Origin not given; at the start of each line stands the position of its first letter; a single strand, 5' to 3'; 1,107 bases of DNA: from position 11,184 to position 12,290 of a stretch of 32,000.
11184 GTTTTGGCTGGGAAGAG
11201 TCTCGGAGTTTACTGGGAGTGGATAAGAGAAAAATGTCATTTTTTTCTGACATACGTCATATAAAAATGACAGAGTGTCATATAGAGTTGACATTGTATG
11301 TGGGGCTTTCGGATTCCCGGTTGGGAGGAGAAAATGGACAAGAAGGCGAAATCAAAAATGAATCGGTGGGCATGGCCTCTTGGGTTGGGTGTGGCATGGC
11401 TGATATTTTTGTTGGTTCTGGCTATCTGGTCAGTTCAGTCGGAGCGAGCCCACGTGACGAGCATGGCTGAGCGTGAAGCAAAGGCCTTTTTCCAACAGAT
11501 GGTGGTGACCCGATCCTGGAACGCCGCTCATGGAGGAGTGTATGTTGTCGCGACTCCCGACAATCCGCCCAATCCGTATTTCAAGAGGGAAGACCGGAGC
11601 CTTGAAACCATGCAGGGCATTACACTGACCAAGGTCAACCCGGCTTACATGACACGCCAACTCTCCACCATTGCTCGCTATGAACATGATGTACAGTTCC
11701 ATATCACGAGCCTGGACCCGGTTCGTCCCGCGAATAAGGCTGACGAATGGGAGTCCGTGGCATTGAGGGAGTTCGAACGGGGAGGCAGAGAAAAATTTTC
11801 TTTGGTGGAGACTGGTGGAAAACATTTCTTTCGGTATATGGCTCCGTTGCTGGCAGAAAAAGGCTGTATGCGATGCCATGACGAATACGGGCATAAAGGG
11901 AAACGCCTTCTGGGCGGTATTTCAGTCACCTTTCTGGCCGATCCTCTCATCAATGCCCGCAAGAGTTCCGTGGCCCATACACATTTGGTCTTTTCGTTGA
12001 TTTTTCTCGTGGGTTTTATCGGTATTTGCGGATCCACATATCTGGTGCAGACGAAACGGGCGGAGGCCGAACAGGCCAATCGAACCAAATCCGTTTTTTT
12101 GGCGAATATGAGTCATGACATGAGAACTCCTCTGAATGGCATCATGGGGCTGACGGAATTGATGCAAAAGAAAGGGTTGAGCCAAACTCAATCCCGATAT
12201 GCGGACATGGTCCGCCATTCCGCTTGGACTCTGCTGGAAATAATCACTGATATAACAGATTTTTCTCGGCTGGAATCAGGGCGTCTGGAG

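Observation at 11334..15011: c-Heme periplasmic sensor kinase plus sigma-54 regulator divergent from the hao/nrfH-like operon: candidate N-oxide or redox sensing module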

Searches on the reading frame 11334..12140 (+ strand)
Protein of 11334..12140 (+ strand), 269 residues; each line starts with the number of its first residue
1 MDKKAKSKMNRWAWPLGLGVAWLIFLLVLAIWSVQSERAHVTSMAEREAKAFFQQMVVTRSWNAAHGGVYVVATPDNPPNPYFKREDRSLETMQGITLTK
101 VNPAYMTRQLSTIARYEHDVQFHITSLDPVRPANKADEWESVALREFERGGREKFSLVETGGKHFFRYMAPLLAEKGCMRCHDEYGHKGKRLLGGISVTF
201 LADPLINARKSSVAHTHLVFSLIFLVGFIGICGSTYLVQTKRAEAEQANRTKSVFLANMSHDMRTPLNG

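Call 37: find_related_loci(query=A1, collection=genome_contigs, flank=10000)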
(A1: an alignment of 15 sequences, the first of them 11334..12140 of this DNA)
Query A1 (269 aa) in genome_contigs; peptide patterns used: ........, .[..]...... (x = any residue, [..] = any of these).
600 stretches matched a pattern (row limit reached: there are more); 573 encode a relative of the query (tblastn E <= 1e-3); the best 80 are kept; 80 distinct loci.
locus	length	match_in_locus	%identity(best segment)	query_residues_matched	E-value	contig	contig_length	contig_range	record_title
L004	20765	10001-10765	46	15-269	1e-75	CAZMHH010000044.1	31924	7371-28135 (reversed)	MAG TPA_asm: uncultured Thermodesulfobacteriota bacterium isolate SRP332253_co1_288 genome assembly, contig: NODE_1921_l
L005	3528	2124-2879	48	15-269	3e-71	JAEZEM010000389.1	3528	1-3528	MAG: Proteobacteria bacterium isolate OH_CBrB_343 k127_2689824, whole genome shotgun sequence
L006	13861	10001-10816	43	1-268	1e-69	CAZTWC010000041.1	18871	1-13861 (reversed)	MAG TPA_asm: uncultured Myxococcia bacterium isolate SRP200020_co3_330 genome assembly, contig: NODE_4106_length_18871_c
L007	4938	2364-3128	45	18-269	6e-67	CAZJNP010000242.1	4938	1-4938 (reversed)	MAG TPA_asm: uncultured Calditrichaceae bacterium isolate binchicken_co172_69 genome assembly, contig: NODE_17454_length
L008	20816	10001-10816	38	2-269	4e-64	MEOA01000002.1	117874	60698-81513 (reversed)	MAG: Bacteroidetes bacterium GWE2_42_24 gwe2_scaffold_100, whole genome shotgun sequence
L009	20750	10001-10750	42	20-269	1e-62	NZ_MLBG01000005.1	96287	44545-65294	Desulfovibrio sp. DV contig00005, whole genome shotgun sequence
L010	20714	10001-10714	45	32-269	4e-61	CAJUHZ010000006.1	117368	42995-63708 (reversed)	MAG TPA_asm: uncultured Bilophila sp. isolate MGBC136875 genome assembly, contig: MGBC136875.6, whole genome shotgun seq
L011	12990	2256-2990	38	31-268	1e-60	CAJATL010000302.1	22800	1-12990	MAG: uncultured Bacteroidetes bacterium isolate Loc090907-6m_bin-095 genome assembly, contig: bin-095:302/424, whole gen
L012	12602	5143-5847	47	32-269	1e-58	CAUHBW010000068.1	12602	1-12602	MAG TPA_asm: uncultured Bilophila sp. isolate SRR16244395_bin.14_MetaWRAP_v1.3_MAG genome assembly, contig: ERZ18732474.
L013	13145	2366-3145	41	16-268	7e-58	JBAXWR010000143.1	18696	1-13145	MAG: Mariniphaga sp. isolate ELA718 MAG718_143, whole genome shotgun sequence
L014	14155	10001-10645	44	18-231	2e-57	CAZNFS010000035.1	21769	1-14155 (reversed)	MAG TPA_asm: uncultured Desulfobacteraceae bacterium isolate SRP200020_co3_340 genome assembly, contig: NODE_3375_length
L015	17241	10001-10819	38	8-267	6e-57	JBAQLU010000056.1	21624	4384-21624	MAG: Thermodesulfovibrionales bacterium isolate MFD12052_ilm_asm_bin4 k127_15591, whole genome shotgun sequence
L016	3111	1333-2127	40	7-267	1e-56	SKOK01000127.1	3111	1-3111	MAG: Bacteroidales bacterium isolate CSSed162cmA_327 CSSed16-2cmA-188353, whole genome shotgun sequence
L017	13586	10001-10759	40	31-268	2e-56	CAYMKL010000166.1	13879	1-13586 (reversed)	MAG TPA_asm: uncultured Anaerolineae bacterium isolate SRP167671_co1_184 genome assembly, contig: NODE_5179_length_13879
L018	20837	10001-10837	37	12-268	2e-56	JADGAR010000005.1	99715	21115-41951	MAG: Magnetococcales bacterium isolate nNGHbin2 nNGH_bin2_NODE_5_length_99715_cov_14.540718, whole genome shotgun sequen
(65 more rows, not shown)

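Call 41: search_solved_structures(query=A1, max_evalue=1, show_alignments=2)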
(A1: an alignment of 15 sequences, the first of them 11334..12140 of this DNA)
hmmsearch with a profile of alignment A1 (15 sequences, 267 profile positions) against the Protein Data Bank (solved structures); distinct sequences matched with E-value up to 1: 19.
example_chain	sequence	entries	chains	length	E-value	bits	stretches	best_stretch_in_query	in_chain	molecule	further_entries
7z8n_A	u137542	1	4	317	9.7e-05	24.7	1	235-267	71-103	Histidine kinase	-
4mt8_A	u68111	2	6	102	0.00076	21.8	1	233-267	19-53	Ethylene response sensor 1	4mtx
5uht_A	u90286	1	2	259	0.017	17.3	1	241-267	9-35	Sensor histidine kinase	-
4jas_A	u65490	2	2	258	0.019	17.2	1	242-267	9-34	Histidine kinase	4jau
2c2a_A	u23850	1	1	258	0.019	17.2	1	242-267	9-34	SENSOR HISTIDINE KINASE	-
3dge_A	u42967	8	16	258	0.019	17.2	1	242-267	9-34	Sensor protein | Histidine kinase | Sensor histidine kinase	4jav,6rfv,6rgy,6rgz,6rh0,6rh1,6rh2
7p8e_A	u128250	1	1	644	0.06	15.5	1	239-267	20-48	Receiver domain of histidine kinase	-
6azr_A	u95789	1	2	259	0.12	14.5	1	241-267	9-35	Sensor histidine kinase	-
3b47_A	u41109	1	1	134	0.16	14.2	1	108-192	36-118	Methyl-accepting chemotaxis protein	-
7n0e_A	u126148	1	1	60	0.22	13.6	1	254-267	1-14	Histidine kinase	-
9d3e_A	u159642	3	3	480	0.28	13.3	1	182-261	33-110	Human CCR6 | CCR6, Soluble cytochrome b562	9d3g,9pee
2lfr_A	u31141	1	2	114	0.35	13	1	234-267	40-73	HAMP domain-containing protein, Osmolarity sensor protein EnzV chimera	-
2lfs_A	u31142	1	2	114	0.36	13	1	235-267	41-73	HAMP domain-containing protein, Osmolarity sensor protein EnzV chimera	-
3zrx_A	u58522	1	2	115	0.37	12.9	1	235-267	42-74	AF1503 PROTEIN, OSMOLARITY SENSOR PROTEIN ENVZ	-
3zrw_A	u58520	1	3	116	0.37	12.9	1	235-267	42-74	AF1503 PROTEIN, OSMOLARITY SENSOR PROTEIN ENVZ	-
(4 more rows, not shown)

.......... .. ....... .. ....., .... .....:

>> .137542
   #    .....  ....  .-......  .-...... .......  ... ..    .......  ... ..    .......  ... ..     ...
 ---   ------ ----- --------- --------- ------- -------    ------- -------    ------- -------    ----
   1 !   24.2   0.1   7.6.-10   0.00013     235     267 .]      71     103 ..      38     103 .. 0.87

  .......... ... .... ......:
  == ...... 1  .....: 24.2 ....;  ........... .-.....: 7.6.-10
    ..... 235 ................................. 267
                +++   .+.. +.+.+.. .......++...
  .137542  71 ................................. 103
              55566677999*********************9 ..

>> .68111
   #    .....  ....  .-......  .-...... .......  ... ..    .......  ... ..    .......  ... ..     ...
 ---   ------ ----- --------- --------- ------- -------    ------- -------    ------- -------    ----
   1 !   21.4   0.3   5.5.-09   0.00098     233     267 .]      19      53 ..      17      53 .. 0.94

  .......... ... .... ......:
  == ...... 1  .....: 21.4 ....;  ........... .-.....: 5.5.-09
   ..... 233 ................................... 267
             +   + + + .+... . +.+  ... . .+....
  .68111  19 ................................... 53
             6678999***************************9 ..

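Call 50: predict_structure(alignment_id=A1)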
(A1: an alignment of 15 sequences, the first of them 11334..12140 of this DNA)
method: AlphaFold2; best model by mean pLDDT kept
length: 269 residues; sequences in the alignment: 15
mean_pLDDT: 85.3   pTM: 0.68
mean pLDDT of the five models: 85.3, 81.6, 80.7, 78.0, 72.8
residues with pLDDT >= 90: 106; 70-90: 149; 50-70: 12; < 50: 2
segments of 3 or more residues with pLDDT < 50: none
pLDDT, mean of each block of 10 residues (from residue 1): 61 84 93 93 94 88 77 79 78 87 76 82 90 91 94 93 92 80 80 90 92 91 91 87 88 86 65
secondary structure, 60 per line:
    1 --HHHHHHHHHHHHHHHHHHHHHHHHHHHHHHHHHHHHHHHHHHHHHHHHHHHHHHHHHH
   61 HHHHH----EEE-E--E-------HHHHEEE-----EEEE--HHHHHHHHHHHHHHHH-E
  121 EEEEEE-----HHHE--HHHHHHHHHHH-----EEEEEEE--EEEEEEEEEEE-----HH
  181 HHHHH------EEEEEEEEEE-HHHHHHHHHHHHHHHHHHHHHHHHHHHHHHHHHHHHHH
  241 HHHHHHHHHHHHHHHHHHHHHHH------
elements in order: H3-65 E70-72 H85-88 E89-91 E97-100 H103-118 E120-126 H138-148 E154-160 E163-173 H179-185 E192-201 H203-263

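Call 55: fold_search(model_id=the predicted structure, library=pdb)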
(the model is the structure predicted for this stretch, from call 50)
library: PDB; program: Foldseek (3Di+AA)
matches with E <= 10: 663; with E <= 0.001: 5
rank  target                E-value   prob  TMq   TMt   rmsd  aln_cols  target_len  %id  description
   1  9a5d_A                3.5e-05  1.00  0.47  0.24   6.6       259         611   10  Integrative model of WALK-YYCH by crosslinking MS and deep learning (released 2024-09-18)
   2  5b82                  1.2e-04  1.00  0.36  0.58   7.8       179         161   13  Crystal structure of the cyanobacterial heme-protein Tll0287 (released 2017-05-03)
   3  9a65_B                4.2e-04  1.00  0.39  0.19  13.8       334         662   11  Integrative model of YVAQ-MCPB by crosslinking MS and deep learning (released 2024-09-18)
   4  3b42_B                4.7e-04  1.00  0.23  0.43   8.6       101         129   21  Periplasmic sensor domain of chemotaxis protein GSU0935 (released 2008-04-08)
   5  3b42_A                7.2e-04  1.00  0.24  0.46   5.5        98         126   18  Periplasmic sensor domain of chemotaxis protein GSU0935 (released 2008-04-08)
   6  6ior_A                2.1e-03  0.85  0.23  0.25  19.4       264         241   11  The ligand binding domain of Mlp24 with asparagine (released 2019-03-20)
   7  3b47                  2.5e-03  1.00  0.23  0.45  11.5       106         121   21  Periplasmic sensor domain of chemotaxis protein GSU0582 (released 2008-04-08)
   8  3cax                  4.1e-03  0.91  0.20  0.16   8.5       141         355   11  Crystal structure of uncharacterized protein PF0695 (released 2008-03-18)
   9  6iot_B                5.5e-03  0.75  0.22  0.24  19.6       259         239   12  The ligand binding domain of Mlp24 with arginine (released 2019-03-20)
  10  9a69_B                6.3e-03  0.98  0.37  0.19   9.9       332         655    7  Integrative model of MCPB-MCPC by crosslinking MS and deep learning (released 2024-09-18)
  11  8py0_B                8.4e-03  0.99  0.25  0.40   9.4       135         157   12  Sensor domain of Oscillibacter ruminantium chemoreceptor in complex with formate. (released 2025-02-12)
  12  6iot_D                8.4e-03  0.63  0.21  0.23  19.8       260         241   10  The ligand binding domain of Mlp24 with arginine (released 2019-03-20)
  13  2qkp_A                1.1e-02  0.93  0.23  0.39   8.8       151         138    9  Crystal structure of C-terminal domain of SMU_1151c from Streptococcus mutans (released 2007-07-24)
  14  6ior_C                1.4e-02  0.57  0.21  0.24  19.6       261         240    9  The ligand binding domain of Mlp24 with asparagine (released 2019-03-20)
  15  8py0_A                1.7e-02  0.98  0.27  0.43   8.8       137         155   14  Sensor domain of Oscillibacter ruminantium chemoreceptor in complex with formate. (released 2025-02-12)
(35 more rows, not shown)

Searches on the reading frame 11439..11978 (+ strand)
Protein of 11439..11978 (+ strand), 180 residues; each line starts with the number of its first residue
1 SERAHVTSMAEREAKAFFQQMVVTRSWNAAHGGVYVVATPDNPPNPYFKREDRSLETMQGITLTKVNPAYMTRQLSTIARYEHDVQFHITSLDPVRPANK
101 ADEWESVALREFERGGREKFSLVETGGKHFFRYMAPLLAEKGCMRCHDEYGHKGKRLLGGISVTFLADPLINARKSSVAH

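Call 68: search_solved_structures(query=window:11439-11978:+, max_evalue=10, show_alignments=4)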
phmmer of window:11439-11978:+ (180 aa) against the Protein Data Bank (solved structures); distinct sequences matched with E-value up to 10: 3.
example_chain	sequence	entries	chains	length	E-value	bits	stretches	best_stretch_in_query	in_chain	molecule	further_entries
3b47_A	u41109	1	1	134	0.065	16.1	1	61-156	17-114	Methyl-accepting chemotaxis protein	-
3eb7_A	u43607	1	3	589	0.29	14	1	60-105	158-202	Insecticidal Delta-Endotoxin Cry8Ea1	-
8rv0_Y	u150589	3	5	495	0.94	12.3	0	141-172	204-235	Octaheme cytochrome c nitrite reductase | Octaheme nitrite c cytochrome c reductase | Octaheme nitrite reductase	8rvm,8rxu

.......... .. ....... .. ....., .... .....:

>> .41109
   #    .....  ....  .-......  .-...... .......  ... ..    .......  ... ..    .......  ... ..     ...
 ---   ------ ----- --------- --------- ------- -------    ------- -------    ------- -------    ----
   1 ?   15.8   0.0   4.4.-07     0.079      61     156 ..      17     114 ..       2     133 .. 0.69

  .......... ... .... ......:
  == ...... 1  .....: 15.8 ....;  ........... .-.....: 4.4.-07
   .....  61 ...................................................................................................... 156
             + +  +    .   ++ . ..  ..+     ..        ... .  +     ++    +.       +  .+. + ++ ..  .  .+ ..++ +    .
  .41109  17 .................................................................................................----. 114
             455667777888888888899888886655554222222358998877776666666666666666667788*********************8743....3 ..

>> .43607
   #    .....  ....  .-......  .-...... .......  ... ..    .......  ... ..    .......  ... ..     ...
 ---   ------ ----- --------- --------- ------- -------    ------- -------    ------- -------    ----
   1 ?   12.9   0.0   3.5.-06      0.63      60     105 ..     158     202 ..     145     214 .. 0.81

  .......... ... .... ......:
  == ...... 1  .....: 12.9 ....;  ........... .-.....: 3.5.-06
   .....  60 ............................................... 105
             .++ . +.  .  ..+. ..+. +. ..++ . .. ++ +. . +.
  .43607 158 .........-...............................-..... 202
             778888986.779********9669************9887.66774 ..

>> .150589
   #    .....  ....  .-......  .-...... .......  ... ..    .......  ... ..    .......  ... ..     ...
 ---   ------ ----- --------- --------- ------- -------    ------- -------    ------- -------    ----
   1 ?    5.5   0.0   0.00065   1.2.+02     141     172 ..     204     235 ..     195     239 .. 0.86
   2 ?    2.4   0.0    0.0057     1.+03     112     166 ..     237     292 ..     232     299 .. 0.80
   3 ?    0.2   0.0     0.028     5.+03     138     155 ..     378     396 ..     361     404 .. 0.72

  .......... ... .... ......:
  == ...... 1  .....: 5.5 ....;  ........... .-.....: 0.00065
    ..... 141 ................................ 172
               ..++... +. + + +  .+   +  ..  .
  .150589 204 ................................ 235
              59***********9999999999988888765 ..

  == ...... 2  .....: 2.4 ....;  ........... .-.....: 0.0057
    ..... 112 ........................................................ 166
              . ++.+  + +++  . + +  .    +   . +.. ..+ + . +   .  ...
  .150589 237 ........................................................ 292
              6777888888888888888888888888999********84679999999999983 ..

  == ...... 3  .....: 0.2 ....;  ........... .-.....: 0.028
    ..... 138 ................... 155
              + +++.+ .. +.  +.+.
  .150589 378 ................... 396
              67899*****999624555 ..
